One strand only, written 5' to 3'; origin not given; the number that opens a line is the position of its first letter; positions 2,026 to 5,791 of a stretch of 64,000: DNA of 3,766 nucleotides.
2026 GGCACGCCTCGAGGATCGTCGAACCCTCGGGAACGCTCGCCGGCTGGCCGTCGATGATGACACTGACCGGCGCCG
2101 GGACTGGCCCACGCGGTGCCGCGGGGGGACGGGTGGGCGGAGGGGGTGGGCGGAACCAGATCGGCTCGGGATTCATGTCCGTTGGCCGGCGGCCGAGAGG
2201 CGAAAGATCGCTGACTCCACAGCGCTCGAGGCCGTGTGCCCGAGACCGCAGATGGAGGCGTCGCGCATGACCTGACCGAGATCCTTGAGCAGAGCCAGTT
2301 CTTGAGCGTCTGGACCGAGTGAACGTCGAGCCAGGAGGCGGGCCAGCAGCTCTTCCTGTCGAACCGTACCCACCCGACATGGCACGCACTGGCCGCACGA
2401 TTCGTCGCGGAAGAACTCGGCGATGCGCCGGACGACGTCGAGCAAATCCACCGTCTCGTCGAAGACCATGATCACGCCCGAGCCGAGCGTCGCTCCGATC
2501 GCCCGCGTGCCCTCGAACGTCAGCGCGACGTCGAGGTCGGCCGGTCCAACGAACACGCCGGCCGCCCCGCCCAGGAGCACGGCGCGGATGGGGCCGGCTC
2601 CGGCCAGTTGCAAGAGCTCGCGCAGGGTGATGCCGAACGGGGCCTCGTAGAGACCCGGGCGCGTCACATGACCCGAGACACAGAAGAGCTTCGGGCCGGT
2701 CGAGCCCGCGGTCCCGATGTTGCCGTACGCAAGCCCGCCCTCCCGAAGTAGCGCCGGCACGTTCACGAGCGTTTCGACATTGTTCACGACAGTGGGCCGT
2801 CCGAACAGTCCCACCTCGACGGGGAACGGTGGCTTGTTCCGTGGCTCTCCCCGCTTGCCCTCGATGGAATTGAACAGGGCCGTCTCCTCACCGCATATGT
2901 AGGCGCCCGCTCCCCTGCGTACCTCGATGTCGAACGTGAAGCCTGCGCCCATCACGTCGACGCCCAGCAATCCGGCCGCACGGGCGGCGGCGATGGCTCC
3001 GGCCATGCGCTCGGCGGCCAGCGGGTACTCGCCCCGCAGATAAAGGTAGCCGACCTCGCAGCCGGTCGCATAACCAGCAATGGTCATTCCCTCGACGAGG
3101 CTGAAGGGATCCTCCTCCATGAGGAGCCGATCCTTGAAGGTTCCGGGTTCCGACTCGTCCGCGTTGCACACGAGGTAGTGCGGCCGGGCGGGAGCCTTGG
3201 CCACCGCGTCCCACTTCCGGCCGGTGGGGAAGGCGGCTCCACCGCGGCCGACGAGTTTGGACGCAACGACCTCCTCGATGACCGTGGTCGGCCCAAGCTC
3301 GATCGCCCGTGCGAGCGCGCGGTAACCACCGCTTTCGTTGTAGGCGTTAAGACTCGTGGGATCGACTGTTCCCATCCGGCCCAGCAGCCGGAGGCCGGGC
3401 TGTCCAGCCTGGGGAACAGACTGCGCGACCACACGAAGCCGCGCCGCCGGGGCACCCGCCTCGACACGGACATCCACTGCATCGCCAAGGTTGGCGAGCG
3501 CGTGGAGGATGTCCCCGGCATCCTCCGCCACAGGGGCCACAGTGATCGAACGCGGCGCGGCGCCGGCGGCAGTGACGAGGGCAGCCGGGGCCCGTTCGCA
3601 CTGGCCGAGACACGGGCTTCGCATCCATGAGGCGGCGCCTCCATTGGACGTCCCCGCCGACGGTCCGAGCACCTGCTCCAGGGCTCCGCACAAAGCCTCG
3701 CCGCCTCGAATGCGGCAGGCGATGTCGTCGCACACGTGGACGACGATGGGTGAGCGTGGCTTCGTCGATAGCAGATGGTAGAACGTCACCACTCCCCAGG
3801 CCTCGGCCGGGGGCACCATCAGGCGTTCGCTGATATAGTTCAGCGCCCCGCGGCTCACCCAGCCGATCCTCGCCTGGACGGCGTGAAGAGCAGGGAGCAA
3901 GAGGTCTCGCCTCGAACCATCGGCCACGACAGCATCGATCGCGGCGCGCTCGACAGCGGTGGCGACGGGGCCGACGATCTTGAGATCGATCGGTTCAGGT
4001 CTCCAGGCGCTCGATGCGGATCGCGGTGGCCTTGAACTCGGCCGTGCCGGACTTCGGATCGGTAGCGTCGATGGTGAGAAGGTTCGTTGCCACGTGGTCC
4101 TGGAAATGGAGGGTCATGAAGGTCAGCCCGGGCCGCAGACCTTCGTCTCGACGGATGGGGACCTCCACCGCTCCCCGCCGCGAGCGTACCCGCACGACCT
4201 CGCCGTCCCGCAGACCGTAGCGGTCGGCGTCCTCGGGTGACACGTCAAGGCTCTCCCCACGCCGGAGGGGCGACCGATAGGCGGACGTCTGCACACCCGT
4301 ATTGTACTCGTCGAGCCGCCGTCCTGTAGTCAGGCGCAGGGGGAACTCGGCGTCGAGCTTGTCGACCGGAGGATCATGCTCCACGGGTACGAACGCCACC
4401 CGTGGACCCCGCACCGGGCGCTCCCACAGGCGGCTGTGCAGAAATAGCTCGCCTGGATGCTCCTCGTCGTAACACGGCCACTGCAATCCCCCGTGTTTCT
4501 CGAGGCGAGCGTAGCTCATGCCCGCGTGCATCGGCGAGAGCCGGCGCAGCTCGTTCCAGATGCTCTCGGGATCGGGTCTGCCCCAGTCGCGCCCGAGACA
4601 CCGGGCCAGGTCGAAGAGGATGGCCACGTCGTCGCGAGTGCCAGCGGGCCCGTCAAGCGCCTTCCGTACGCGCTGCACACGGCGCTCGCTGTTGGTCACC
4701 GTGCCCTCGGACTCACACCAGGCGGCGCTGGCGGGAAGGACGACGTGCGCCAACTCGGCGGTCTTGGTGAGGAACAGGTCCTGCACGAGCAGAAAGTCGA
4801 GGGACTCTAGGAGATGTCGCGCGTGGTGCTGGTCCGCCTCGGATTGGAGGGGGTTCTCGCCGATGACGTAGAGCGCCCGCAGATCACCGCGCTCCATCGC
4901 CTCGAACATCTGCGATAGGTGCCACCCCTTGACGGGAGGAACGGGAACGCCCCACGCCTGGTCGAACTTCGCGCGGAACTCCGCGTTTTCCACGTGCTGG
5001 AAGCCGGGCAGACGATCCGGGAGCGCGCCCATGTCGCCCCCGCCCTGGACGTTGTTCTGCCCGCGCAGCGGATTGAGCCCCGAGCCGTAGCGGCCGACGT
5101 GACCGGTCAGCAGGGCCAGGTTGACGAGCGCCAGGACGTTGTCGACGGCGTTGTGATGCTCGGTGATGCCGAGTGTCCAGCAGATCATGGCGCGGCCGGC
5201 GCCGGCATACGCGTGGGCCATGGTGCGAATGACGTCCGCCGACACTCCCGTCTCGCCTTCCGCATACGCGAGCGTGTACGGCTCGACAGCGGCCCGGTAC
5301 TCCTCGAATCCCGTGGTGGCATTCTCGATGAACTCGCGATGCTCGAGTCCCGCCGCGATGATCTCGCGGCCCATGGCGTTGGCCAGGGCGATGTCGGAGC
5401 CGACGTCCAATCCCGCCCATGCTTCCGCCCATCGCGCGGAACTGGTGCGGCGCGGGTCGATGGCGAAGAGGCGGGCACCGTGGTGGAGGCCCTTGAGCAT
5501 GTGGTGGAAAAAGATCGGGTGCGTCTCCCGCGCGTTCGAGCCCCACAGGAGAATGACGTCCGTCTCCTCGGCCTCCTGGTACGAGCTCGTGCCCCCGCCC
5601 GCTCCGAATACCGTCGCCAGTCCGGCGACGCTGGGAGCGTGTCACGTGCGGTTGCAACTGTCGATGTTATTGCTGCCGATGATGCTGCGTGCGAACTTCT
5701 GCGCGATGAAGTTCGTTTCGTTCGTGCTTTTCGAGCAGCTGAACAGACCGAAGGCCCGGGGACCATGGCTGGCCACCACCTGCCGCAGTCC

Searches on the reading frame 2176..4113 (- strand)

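Call 30: search_protein_families(library=pfam, proteins=[window:2176-4113:-], max_evalue=0.0001)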
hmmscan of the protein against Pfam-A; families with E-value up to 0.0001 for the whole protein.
window:2176-4113:- (646 aa): 4 families
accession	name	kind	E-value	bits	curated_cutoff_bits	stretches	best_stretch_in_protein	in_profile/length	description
PF01512.22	Complex1_51K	-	1.7e-49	168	31.2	1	284-453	3-149/150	Nuo51 FMN-binding domain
PF01257.25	2Fe-2S_thioredx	-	1.4e-27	96.8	24.8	1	67-181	10-125/145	Thioredoxin-like [2Fe-2S] ferredoxin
PF10589.14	NADH_4Fe-4S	-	5.8e-21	74.6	23.5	1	559-636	1-75/85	NADH-ubiquinone oxidoreductase-F iron-sulfur binding region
PF10531.15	SLBB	-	3e-08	33.8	27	1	477-512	2-37/55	SLBB domain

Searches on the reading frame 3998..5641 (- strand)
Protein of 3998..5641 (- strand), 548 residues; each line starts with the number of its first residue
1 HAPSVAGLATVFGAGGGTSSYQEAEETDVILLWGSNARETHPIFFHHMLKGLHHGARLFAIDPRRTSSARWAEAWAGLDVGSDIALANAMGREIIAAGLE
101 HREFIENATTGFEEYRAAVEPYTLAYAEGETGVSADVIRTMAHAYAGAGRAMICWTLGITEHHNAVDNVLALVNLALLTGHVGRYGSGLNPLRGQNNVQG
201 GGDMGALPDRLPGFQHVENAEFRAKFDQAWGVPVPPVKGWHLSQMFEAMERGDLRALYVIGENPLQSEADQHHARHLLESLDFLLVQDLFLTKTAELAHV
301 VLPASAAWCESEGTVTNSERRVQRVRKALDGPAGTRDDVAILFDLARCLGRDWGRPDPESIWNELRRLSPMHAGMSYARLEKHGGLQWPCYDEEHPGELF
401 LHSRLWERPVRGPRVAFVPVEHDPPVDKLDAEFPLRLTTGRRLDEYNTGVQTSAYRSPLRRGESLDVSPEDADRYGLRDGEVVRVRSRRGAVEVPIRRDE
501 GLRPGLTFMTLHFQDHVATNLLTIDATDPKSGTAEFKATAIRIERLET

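Call 30: search_protein_families(library=pfam, proteins=[window:3998-5641:-], max_evalue=0.0001)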
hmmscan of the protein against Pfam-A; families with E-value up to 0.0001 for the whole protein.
window:3998-5641:- (548 aa): 2 families
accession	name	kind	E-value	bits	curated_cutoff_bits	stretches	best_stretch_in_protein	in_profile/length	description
PF00384.28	Molybdopterin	-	6.9e-48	163.9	24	1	19-346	100-351/353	Molybdopterin oxidoreductase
PF01568.27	Molydop_binding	-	1.5e-26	93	26.8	1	435-539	1-109/110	Molydopterin dinucleotide binding domain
